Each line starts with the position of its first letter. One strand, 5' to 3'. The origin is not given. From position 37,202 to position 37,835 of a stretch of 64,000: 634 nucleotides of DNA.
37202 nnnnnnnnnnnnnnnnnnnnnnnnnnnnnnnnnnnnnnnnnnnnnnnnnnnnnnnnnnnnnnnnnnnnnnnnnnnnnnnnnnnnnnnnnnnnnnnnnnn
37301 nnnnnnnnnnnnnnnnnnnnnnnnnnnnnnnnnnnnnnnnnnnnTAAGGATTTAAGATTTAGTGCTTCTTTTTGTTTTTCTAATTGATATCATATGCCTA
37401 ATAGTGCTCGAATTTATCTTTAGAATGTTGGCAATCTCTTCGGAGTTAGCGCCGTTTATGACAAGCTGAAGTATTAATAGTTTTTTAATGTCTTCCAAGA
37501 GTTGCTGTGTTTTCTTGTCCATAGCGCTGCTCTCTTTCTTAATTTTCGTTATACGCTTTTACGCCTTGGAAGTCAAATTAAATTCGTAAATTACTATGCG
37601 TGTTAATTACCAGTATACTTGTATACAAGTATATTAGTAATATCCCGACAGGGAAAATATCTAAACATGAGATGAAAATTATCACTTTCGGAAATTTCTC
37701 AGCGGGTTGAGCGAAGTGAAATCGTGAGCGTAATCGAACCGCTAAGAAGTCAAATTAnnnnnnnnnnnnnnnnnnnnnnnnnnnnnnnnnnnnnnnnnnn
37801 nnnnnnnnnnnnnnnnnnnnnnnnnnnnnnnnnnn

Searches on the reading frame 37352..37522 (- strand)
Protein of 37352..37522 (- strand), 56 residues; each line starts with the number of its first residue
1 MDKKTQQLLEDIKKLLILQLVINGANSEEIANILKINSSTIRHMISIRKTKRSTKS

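Call 7: search_protein_families(library=pfam, proteins=[window:37352-37522:-], max_evalue=1)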
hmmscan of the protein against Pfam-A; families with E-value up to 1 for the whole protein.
window:37352-37522:- (56 aa): 7 families
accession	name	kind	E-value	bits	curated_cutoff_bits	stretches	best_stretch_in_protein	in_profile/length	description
PF13518.12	HTH_28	-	0.00025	21.5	25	1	13-46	1-34/52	Helix-turn-helix domain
PF00196.25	GerE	-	0.00046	20.2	23.5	1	16-42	9-35/57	Bacterial regulatory proteins, luxR family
PF13384.12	HTH_23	-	0.0012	19.1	24.6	1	12-45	5-38/50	Homeodomain-like domain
PF03444.21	HrcA_DNA-bdg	-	0.015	15.4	21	1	26-49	25-48/79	Winged helix-turn-helix transcription repressor, HrcA DNA-binding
PF01022.26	HTH_5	-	0.063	13.6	22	1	15-43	5-34/47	Bacterial regulatory protein, arsR family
PF08281.18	Sigma70_r4_2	-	0.068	13.3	25.7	1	21-46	23-48/54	Sigma-70, region 4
PF12728.13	HTH_17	-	0.11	13.2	27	1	27-46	4-23/51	Helix-turn-helix domain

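Call 10: find_homologous_proteins(query=window:37352-37522:-, max_evalue=0.01)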
Query window:37352-37522:- (56 aa): 6 proteins with E <= 0.01 among 6 candidates.
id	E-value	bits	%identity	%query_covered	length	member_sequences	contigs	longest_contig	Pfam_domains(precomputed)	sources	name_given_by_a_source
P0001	4.0e-23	96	95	98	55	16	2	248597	-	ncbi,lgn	-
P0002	1.5e-22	94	93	98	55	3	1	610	-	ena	-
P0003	4.0e-22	93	93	98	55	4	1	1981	-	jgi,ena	-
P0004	3.3e-21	90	89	95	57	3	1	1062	-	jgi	jgi:DNA-binding NarL/FixJ family response regulator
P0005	1.5e-19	85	85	95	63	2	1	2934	-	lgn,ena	-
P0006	4.8e-11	59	62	95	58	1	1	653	PF13384.13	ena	-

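Call 12: find_encoding_contigs(protein=P0001, flank=6000, max_places=6)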
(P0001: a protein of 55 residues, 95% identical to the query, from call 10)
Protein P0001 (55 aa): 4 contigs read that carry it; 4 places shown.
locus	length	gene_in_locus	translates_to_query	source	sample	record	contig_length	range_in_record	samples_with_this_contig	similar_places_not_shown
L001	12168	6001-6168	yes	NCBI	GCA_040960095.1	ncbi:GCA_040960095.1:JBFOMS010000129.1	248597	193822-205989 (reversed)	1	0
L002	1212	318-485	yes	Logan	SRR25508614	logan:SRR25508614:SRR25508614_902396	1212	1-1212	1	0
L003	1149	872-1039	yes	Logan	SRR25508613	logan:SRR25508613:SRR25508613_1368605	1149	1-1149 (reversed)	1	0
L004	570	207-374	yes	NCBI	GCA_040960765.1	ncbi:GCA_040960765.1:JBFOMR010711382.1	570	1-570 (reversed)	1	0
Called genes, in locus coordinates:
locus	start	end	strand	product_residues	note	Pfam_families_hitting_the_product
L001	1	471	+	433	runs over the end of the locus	PF00486:Trans_reg_C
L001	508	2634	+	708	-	PF00133:tRNA-synt_1, PF09334:tRNA-synt_1g (weak), PF13603:tRNA-synt_1_2 (weak), PF09334:tRNA-synt_1g, PF08264:Anticodon_1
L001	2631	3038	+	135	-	-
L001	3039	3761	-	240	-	PF01386:Ribosomal_L25p, PF14693:Ribosomal_TL5_C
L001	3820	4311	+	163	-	PF02075:RuvC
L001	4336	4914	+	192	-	PF01330:RuvA_N, PF14520:HHH_5, PF07499:RuvA_C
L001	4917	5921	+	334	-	PF05496:RuvB_N, PF00004:AAA, PF07728:AAA_5, PF17864:AAA_lid_4, PF05491:WHD_RuvB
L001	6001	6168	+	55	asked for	-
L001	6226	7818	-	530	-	PF12229:PG_binding_4, PF01522:Polysacc_deac_1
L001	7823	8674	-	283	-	-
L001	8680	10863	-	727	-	PF13354:Beta-lactamase2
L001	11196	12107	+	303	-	PF01522:Polysacc_deac_1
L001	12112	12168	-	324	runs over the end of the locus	PF01522:Polysacc_deac_1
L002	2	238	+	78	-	?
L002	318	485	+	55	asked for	-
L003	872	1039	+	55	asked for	-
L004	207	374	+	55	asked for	-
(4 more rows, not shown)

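Call 13: find_encoding_contigs(protein=P0005, flank=6000, max_places=6)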
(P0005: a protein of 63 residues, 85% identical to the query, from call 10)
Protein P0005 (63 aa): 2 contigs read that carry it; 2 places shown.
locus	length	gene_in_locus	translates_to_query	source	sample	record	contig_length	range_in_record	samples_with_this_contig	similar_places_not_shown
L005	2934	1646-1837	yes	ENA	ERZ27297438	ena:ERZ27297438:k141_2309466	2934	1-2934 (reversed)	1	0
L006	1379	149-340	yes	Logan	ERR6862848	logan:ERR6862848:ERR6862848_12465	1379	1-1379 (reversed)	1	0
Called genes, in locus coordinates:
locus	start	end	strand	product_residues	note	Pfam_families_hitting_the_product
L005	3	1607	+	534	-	?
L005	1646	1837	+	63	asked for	-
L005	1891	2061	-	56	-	-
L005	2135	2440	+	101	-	-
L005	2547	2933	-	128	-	?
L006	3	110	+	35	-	?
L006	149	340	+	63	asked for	-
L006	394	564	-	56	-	-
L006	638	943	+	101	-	-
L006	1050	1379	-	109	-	?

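Call 25: find_encoding_contigs(protein=P0003, flank=3000, max_places=4)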
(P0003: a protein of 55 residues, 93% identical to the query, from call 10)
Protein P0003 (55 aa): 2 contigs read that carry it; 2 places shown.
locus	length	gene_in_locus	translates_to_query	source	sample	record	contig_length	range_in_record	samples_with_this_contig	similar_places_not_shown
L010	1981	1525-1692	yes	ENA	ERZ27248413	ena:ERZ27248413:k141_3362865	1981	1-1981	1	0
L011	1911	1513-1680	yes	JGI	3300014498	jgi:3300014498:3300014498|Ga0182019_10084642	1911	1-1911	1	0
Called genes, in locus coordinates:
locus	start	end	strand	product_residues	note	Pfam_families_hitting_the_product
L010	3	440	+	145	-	?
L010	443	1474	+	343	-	PF05496:RuvB_N, PF00004:AAA, PF07728:AAA_5, PF17864:AAA_lid_4, PF05491:WHD_RuvB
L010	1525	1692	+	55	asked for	-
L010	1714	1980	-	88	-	?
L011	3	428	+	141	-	?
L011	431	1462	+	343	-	PF05496:RuvB_N, PF00004:AAA, PF07728:AAA_5, PF17864:AAA_lid_4, PF05491:WHD_RuvB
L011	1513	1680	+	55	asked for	-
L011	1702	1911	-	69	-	PF13483:Lactamase_B_3 (weak)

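Call 26: find_encoding_contigs(protein=P0004, flank=3000, max_places=4)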
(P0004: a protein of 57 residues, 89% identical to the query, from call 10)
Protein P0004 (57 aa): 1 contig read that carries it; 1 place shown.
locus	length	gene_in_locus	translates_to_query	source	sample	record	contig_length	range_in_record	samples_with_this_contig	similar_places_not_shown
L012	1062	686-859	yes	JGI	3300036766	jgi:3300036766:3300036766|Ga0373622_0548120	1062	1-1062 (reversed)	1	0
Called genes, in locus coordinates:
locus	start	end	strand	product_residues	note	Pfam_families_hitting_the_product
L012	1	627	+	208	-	?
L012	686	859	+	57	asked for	-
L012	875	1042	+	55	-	-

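Call 27: find_encoding_contigs(protein=P0002, flank=3000, max_places=4)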
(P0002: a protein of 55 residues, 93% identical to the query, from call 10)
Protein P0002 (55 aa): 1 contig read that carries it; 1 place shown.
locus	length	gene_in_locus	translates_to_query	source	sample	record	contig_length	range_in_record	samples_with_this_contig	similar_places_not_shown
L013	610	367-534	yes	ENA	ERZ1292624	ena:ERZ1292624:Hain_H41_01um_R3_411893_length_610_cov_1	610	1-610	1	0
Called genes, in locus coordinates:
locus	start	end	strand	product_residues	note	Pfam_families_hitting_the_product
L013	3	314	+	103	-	?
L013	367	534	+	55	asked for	-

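Call 28: find_encoding_contigs(protein=P0006, flank=3000, max_places=4)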
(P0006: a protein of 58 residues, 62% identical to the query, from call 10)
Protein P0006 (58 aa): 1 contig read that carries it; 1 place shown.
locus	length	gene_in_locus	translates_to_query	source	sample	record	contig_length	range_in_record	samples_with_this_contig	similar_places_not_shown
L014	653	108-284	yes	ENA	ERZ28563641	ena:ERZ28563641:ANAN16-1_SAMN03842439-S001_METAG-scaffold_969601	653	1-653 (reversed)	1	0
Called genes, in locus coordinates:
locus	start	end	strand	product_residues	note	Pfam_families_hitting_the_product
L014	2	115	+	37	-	?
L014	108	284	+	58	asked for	PF13384:HTH_23 (weak)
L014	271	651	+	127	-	?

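Call 41: search_protein_families(library=padloc, proteins=[window:37352-37522:-], max_evalue=0.1)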
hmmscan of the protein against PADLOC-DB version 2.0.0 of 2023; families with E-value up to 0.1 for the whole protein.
window:37352-37522:- (56 aa): 2 families
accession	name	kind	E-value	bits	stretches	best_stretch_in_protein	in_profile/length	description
PDLC01438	Csa3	-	0.0012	17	1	3-47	139-182/305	"CAS-I,CAS-II,CAS-III,CAS-IV,CAS-V,CAS-VI; associated_signaling"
PDLC04133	mad1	-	0.032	12.5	1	28-48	9-29/60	mads_1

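Call 42: search_protein_families(library=ncbifam, proteins=[window:37352-37522:-], max_evalue=0.1)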
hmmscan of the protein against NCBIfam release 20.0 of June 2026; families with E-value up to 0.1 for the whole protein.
window:37352-37522:- (56 aa): 7 families
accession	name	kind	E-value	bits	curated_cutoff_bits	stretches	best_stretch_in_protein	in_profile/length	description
NF009170.0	PRK12517.1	subfamily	0.00011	21.7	197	1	3-42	124-162/188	RNA polymerase sigma factor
NF047402.1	TransRegVisN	equivalog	0.0069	15.7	250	1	15-56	191-234/246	transcriptional regulator VisN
TIGR03020.2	EpsA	equivalog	0.011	15.3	170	1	15-46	196-228/247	XrtB/PEP-CTERM-associated transcriptional regulator EpsA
NF052366.1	photon_PedR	equivalog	0.014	15.5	120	1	13-54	6-47/74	photosynthetic electron transport-dependent transcriptional regulator PedR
NF033558.1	transpos_IS1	equivalog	0.025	14.5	100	1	4-50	35-81/199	IS1 family transposase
TIGR03541.1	reg_near_HchA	equivalog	0.032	13.7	215.6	1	6-50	169-213/232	PA1136 family autoinducer-binding transcriptional regulator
NF058625.1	sigma_PG0214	equivalog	0.043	13.5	130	1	8-46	114-151/170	GFO_1088 family ECF-type sigma factor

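Call 49: find_related_loci(query=A2, collection=metagenome_contigs, flank=2500)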
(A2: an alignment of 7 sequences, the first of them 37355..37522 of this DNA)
Query A2 (56 aa) in metagenome_contigs; peptide patterns used: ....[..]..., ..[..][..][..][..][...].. (x = any residue, [..] = any of these).
600 stretches matched a pattern (row limit reached: there are more); 27 encode a relative of the query (tblastn E <= 1e-3); 27 distinct loci.
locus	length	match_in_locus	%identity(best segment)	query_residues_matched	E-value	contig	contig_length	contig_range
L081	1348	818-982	96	1-55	6e-31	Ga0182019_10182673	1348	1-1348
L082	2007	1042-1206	96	1-55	4e-30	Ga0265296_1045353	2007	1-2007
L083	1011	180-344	96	1-55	5e-31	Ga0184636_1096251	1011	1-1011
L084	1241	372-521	66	3-52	2e-16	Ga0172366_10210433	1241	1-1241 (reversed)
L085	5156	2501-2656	48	1-52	4e-14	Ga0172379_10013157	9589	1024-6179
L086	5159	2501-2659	51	1-53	4e-14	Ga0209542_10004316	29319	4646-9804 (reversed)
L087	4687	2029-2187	51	1-53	8e-14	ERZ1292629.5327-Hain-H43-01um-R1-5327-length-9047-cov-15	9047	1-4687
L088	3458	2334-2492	53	1-53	1e-13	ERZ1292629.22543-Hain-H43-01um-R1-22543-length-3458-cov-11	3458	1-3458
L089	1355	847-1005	47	2-54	1e-13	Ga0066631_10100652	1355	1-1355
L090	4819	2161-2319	53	1-53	1e-13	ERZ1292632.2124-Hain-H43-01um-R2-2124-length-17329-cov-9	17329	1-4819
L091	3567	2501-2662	48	1-54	3e-13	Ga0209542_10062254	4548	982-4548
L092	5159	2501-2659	49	1-53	1e-12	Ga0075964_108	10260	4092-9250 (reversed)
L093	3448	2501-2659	47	1-53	3e-12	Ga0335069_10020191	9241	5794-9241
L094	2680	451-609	47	1-53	3e-12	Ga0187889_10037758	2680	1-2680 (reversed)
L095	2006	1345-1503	47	1-53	3e-12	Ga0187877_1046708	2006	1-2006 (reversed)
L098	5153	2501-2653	47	2-52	2e-11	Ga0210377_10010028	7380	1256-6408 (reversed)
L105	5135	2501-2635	44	7-51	6e-8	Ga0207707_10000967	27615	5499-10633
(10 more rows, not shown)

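Call 61: predict_structure(alignment_id=A2)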
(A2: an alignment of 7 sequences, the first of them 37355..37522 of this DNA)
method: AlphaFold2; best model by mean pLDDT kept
length: 56 residues; sequences in the alignment: 7
mean_pLDDT: 77.1   pTM: 0.43
mean pLDDT of the five models: 77.1, 74.7, 74.7, 72.6, 72.4
residues with pLDDT >= 90: 9; 70-90: 37; 50-70: 9; < 50: 1
segments of 3 or more residues with pLDDT < 50: none
pLDDT, mean of each block of 10 residues (from residue 1): 90 87 78 73 72 55
secondary structure, 60 per line:
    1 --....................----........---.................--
elements in order: H3-22 H27-34 H38-54

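Call 65: fold_search(model_id=the predicted structure, library=pdb)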
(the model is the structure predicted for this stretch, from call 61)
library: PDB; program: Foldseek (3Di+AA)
matches with E <= 10: 619; with E <= 0.001: 0
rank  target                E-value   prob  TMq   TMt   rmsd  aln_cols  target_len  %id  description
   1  4ldz_B                2.3e-01  0.99  0.59  0.20   1.8        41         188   39  Crystal structure of the full-length response regulator DesR in the active state (released 2014-07-16)
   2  4ldz_A                2.8e-01  0.98  0.58  0.19   1.8        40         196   40  Crystal structure of the full-length response regulator DesR in the active state (released 2014-07-16)
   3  5cy2_A                3.4e-01  0.99  0.61  0.21   1.1        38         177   26  Tn3 resolvase - site III complex crystal form II (released 2017-01-11)
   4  5cy1_A                4.5e-01  0.98  0.61  0.20   1.2        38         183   26  Tn3 resolvase - site III complex crystal form I (released 2017-01-11)
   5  3keo_A                5.1e-01  0.38  0.35  0.13   5.5        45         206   27  Crystal Structure of a Rex-family transcriptional regulatory protein from Streptococcus agalactiae complexed with NAD+ (released 2010-11-10)
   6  6m10_D                6.3e-01  0.63  0.47  0.35   4.0        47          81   15  Crystal structure of PA4853 (Fis) from Pseudomonas aeruginosa (released 2020-05-13)
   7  8r7y_A                7.7e-01  0.69  0.54  0.12   5.4        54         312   20  Deoxyribonucleoside regulator DeoR in complex with the DNA operator (released 2024-06-19)
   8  3iv5_B                7.7e-01  0.63  0.50  0.33   4.2        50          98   16  Crystal structure of Fis bound to 27 bp optimal binding sequence F1 (released 2010-04-28)
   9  1etq_A                7.7e-01  0.60  0.49  0.35   4.5        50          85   16  THE CRYSTAL STRUCTURE OF E. COLI FIS MUTANT R71Y (released 2000-10-11)
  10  6m10_B                7.7e-01  0.54  0.44  0.34   4.5        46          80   22  Crystal structure of PA4853 (Fis) from Pseudomonas aeruginosa (released 2020-05-13)
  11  1je8_A                8.3e-01  0.84  0.57  0.50   3.5        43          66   30  Two-Component response regulator NarL/DNA Complex: DNA Bending Found in a High Affinity Site (released 2002-09-27)
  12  6p0s_B                8.3e-01  0.57  0.50  0.37   4.4        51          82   16  Crystal structure of ternary DNA complex "FX2" containing E. coli Fis and phage lambda Xis (released 2019-06-19)
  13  1f36_A                8.3e-01  0.57  0.49  0.34   4.4        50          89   16  THE CRYSTAL STRUCTURE OF FIS MUTANT K36E REVEALS THAT THE TRANSACTIVATION REGION OF THE FIS PROTEIN CONTAINS EXTENDED  (released 1997-12-24)
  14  4zmr_A                8.9e-01  0.85  0.56  0.17   1.9        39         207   26  Structural characterization of the full-length response regulator spr1814 in complex with a phosphate analogue reveals (released 2016-04-27)
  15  9a4r_A                8.9e-01  0.69  0.62  0.18   9.4        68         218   18  Integrative model of RPSH-RPOB by crosslinking MS and deep learning (released 2024-09-18)
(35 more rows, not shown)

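Call 88: find_related_loci(query=A2, collection=viral_contigs, flank=3000)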
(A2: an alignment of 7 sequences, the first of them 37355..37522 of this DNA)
Query A2 (56 aa) in viral_contigs; peptide patterns used: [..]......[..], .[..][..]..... (x = any residue, [..] = any of these).
125 stretches matched a pattern; 1 encode a relative of the query (tblastn E <= 1e-3); 1 distinct loci.
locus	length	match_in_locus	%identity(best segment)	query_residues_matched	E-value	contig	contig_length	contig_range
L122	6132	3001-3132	39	13-56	3e-6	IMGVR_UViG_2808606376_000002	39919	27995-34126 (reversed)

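Call 89: search_protein_families(library=pfam, proteins=[L086:2667-3452:+, L085:2665-3399:+, L098:2663-3241:+, L105:2835-3644:+, L086:1-1556:-, L085:250-1701:+, L085:3396-4535:+], max_evalue=0.01)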
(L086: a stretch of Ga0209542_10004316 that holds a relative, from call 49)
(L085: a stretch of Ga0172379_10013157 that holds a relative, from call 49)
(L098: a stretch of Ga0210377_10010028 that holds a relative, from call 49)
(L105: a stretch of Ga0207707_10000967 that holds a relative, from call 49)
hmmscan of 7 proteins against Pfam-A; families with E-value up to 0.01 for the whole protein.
L086:2667-3452:+ (261 aa): 2 families
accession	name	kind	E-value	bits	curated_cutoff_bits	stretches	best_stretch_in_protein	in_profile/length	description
PF04326.19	SLFN_AlbA_2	-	3.1e-18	66.8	25.3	1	133-242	1-113/118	Schlafen, AlbA_2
PF25212.1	HVO_A0114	-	0.0037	17.4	27.6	1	18-71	22-78/84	HVO_A0114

L085:2665-3399:+ (244 aa): 1 family
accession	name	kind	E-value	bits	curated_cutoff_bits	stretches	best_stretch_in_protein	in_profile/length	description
PF09509.15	Hypoth_Ymh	-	2.2e-17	63.5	25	1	121-235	4-118/119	Protein of unknown function (Hypoth_ymh)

L098:2663-3241:+ (192 aa): 0 families

L105:2835-3644:+ (269 aa): 1 family
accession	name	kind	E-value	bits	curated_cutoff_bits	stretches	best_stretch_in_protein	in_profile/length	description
PF18731.6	HEPN_Swt1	-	3.6e-12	47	27.5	1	133-263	3-115/115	Swt1-like HEPN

L086:1-1556:- (518 aa): 3 families
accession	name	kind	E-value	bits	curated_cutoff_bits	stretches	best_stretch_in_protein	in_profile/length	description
PF00239.26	Resolvase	-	2.8e-20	73.3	23.3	1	5-149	2-144/145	Resolvase, N terminal domain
PF07508.19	Recombinase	-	1.2e-13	51.6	21.1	1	172-259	2-102/102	Recombinase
PF13408.12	Zn_ribbon_recom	-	1.2e-10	42.1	25.3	1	272-332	2-56/58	Recombinase zinc beta ribbon domain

L085:250-1701:+ (483 aa): 6 families
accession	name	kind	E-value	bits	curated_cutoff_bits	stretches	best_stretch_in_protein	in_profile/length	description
PF02384.22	N6_Mtase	-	4.8e-65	220.3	20.4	1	151-449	2-304/311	N-6 DNA Methylase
PF07669.17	Eco57I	-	1.5e-10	41.8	25.3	1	228-363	39-165/171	Eco57I restriction-modification methylase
PF12161.14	HsdM_N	-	4.9e-09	37.3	24.5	1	11-138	10-132/135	HsdM N-terminal domain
PF20473.4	MmeI_Mtase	-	1.8e-05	24.5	27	1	197-256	22-85/259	MmeI, DNA-methyltransferase domain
PF01170.24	UPF0020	-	0.00013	22.2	22.3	1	184-298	18-138/197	RMKL-like, methyltransferase domain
PF05175.20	MTS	-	0.0073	16.4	23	0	259-299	76-118/170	Methyltransferase small domain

L085:3396-4535:+ (379 aa): 1 family
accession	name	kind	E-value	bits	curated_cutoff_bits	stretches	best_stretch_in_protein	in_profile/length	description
PF01420.25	Methylase_S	-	2.4e-57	194.2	22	2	3-172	4-162/168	Type I restriction modification DNA specificity domain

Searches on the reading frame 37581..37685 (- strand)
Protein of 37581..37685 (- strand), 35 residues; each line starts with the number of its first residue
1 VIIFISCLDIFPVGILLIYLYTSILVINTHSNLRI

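Call 102: search_protein_representatives(protein=window:37581-37685:-)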
Query: 35 residues. Proteins with E-value up to 0.001 (for the whole library): 0; up to 1e-10: 0; up to 1e-30: 0. The best 0 are listed.
